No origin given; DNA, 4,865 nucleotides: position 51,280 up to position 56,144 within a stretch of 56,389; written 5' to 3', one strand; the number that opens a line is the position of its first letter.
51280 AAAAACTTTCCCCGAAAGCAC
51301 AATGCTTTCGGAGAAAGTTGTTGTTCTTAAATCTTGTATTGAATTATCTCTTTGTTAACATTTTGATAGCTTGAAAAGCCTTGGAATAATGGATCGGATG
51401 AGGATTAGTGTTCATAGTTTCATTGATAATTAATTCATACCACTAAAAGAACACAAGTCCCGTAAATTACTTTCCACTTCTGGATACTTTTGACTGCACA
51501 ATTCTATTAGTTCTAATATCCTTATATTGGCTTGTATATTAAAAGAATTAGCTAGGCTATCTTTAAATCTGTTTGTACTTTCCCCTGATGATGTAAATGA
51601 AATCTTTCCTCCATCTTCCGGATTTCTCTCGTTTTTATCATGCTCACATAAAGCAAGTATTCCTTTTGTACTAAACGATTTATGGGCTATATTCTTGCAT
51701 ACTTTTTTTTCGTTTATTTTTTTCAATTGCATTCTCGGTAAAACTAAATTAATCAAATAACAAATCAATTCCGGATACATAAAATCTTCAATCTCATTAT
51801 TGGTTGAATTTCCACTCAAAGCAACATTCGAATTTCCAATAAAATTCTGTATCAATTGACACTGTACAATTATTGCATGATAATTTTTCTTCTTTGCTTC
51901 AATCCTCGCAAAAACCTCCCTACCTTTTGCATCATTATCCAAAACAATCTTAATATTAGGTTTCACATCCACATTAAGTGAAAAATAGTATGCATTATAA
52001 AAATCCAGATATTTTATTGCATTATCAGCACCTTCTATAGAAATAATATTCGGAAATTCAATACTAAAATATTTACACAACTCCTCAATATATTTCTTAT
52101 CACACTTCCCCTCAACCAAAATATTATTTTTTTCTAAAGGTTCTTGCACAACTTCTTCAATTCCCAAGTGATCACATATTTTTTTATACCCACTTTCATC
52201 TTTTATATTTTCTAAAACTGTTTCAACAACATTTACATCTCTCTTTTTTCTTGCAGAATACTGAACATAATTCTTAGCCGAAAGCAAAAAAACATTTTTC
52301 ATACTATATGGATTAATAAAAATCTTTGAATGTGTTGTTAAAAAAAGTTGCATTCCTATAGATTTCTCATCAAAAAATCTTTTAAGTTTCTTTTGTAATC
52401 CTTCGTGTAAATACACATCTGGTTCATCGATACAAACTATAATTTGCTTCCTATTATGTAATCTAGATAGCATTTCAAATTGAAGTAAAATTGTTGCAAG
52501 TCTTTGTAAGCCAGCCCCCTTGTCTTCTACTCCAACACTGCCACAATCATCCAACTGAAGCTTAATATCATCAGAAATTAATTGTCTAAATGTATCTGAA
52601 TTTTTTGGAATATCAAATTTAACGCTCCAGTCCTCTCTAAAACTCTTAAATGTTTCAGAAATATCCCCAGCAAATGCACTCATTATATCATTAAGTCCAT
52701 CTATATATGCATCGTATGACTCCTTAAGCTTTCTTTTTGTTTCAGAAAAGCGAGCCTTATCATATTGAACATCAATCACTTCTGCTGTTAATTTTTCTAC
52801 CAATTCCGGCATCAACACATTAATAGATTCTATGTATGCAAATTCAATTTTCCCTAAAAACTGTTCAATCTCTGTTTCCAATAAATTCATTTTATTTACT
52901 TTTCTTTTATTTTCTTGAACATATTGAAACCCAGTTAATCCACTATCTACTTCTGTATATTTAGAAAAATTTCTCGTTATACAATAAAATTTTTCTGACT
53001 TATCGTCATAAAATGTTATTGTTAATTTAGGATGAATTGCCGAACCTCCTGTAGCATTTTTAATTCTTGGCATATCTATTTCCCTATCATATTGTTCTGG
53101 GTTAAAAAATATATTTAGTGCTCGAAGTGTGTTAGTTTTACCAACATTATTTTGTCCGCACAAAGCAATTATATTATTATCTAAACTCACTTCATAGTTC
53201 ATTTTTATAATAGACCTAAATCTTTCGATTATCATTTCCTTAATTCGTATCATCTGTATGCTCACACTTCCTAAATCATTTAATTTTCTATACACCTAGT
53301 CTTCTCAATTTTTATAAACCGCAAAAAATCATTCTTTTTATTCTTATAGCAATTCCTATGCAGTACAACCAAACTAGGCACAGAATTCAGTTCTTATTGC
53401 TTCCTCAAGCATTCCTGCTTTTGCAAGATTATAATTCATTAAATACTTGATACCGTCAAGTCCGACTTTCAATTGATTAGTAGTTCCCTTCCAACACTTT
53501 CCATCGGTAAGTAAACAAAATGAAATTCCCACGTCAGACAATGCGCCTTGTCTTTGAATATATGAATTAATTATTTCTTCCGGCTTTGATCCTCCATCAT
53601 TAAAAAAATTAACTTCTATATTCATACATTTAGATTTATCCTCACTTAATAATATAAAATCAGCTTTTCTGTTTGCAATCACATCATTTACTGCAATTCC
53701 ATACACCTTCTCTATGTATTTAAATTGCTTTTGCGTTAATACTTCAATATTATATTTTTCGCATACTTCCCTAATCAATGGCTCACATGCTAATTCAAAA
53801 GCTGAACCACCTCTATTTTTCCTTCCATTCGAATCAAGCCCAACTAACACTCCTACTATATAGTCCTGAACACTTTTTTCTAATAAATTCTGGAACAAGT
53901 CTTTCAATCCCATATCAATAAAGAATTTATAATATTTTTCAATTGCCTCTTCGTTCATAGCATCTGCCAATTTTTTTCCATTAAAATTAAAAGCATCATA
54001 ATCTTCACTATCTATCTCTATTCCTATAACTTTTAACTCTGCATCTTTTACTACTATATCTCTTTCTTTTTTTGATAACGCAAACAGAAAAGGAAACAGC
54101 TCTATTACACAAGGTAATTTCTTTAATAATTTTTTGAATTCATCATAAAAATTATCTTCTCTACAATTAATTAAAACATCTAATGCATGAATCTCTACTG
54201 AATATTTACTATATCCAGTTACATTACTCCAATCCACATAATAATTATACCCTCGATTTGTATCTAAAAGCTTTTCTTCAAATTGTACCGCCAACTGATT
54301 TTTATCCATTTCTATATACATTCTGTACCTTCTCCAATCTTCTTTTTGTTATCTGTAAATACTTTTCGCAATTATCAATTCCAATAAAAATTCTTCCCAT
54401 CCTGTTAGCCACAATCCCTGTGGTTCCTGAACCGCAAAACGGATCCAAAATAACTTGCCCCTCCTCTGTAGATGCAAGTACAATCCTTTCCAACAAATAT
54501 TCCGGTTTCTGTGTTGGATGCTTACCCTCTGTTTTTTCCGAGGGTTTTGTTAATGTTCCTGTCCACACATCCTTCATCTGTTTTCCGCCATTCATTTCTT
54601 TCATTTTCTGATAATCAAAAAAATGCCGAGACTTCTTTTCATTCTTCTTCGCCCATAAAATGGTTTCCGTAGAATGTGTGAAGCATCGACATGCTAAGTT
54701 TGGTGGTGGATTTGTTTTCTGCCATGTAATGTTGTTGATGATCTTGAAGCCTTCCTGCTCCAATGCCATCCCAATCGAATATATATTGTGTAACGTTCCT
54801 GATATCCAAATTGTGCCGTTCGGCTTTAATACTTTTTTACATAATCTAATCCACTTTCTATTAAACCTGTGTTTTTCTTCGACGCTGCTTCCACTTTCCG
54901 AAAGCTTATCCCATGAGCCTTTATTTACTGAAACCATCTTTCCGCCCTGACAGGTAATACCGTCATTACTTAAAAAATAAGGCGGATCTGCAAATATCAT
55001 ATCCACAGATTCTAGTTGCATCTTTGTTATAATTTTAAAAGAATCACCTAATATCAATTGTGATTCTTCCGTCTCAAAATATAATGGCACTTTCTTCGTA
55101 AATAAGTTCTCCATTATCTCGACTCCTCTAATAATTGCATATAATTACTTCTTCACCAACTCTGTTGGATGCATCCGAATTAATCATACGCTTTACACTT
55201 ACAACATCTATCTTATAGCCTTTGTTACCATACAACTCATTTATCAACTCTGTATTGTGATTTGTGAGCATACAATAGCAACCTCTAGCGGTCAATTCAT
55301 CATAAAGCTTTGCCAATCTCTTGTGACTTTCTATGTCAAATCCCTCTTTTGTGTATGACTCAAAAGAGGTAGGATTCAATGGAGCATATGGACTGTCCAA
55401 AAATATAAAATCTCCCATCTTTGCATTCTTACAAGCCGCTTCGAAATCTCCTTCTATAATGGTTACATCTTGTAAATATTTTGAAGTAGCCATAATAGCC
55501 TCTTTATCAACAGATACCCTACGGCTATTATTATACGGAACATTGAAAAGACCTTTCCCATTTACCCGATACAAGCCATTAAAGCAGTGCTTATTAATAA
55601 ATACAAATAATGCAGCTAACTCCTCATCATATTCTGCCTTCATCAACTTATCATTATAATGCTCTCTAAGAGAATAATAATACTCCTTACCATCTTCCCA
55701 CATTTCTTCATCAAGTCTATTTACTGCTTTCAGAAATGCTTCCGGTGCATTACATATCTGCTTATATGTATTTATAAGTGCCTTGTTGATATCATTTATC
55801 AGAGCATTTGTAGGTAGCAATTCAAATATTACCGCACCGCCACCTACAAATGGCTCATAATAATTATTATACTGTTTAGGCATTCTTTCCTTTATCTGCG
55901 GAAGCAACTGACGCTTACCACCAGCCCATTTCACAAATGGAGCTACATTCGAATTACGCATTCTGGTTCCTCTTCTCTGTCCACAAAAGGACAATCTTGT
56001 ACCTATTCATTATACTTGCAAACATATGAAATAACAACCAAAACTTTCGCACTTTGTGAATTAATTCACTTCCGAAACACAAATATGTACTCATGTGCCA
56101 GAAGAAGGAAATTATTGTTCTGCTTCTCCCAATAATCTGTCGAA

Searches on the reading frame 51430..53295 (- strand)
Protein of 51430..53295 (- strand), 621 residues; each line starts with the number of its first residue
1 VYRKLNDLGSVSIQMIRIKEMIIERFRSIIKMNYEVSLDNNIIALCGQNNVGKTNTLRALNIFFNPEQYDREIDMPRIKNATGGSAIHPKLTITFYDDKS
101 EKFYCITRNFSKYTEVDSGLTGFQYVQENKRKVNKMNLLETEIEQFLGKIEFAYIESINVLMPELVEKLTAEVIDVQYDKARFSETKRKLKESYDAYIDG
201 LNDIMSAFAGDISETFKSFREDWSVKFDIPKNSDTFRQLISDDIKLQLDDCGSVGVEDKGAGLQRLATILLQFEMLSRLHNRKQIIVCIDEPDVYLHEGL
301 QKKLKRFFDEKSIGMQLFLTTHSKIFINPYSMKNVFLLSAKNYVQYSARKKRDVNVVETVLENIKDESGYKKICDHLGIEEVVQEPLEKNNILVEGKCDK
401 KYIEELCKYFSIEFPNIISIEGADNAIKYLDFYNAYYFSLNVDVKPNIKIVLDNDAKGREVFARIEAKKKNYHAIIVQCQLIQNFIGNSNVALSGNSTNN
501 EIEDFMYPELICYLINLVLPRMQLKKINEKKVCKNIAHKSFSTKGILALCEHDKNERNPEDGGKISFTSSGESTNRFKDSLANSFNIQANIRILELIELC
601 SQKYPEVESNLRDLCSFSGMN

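Call 76: search_protein_families(library=pfam, proteins=[window:51430-53295:-], max_evalue=0.001)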
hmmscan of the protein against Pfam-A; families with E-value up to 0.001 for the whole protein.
window:51430-53295:- (621 aa): 4 families
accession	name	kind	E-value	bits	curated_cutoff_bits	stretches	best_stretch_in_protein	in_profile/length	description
PF13175.12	AAA_15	-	1e-21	78.5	32.1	2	112-327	188-374/374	AAA ATPase domain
PF13304.12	AAA_21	-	2.7e-14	54.4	27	1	42-324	1-300/304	AAA domain, putative AbiEii toxin, Type IV TA system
PF02463.25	SMC_N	-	2.4e-07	30.9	40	1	18-328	2-203/220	RecF/RecN/SMC N terminal domain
PF11536.14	DUF3226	-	0.00014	22.2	27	1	390-471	2-83/208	Protein of unknown function (DUF3226)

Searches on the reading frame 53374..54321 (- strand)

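Call 76: search_protein_families(library=pfam, proteins=[window:53374-54321:-], max_evalue=0.001)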
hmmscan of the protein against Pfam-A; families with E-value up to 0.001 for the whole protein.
window:53374-54321:- (315 aa): 1 family
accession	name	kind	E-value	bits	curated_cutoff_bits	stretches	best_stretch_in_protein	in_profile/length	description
PF04556.18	DpnII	-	1.1e-71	241.9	23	1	13-306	4-277/278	DpnII restriction endonuclease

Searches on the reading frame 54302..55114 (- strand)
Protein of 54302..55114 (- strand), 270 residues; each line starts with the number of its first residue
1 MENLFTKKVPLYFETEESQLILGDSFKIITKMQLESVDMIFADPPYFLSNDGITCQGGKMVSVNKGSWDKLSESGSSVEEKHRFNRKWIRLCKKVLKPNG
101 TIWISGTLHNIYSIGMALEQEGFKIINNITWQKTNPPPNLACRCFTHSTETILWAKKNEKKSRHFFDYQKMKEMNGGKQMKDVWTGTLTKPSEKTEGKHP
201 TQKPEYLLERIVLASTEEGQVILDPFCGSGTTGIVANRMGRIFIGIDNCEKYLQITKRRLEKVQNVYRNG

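Call 76: search_protein_families(library=pfam, proteins=[window:54302-55114:-], max_evalue=0.001)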
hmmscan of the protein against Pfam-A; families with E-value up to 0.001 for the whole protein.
window:54302-55114:- (270 aa): 6 families
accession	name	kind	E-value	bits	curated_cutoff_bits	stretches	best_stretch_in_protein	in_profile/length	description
PF01555.25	N6_N4_Mtase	-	3.2e-62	210.8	26.7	1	37-257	1-220/221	DNA methylase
PF01170.24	UPF0020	-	5.3e-07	30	22.3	1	213-245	23-55/197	RMKL-like, methyltransferase domain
PF13847.12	Methyltransf_31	-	3e-05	24.2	27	0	218-262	3-50/145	Methyltransferase domain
PF03602.21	Cons_hypoth95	-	0.00033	20.8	24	0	17-47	92-124/182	Conserved hypothetical protein 95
PF02384.22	N6_Mtase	-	0.00066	19.5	20.4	0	15-102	104-179/311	N-6 DNA Methylase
PF09445.16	Methyltransf_15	-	0.00092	19.3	22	0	220-259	2-41/165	RNA cap guanine-N2 methyltransferase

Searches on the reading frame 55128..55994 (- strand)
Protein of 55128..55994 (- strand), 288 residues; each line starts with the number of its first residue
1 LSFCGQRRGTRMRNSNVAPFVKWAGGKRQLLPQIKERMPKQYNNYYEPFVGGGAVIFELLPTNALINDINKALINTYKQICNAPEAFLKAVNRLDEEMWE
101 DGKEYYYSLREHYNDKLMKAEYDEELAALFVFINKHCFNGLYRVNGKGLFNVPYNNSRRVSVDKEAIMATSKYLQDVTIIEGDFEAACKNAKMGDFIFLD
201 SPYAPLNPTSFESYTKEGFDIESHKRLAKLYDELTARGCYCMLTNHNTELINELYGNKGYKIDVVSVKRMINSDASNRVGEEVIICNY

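Call 76: search_protein_families(library=pfam, proteins=[window:55128-55994:-], max_evalue=0.001)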
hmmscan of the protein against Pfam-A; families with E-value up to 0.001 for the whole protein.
window:55128-55994:- (288 aa): 1 family
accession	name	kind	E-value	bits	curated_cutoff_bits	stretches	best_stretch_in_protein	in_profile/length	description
PF02086.21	MethyltransfD12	-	6.2e-60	203.5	22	1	23-270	1-252/253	D12 class N6 adenine-specific DNA methyltransferase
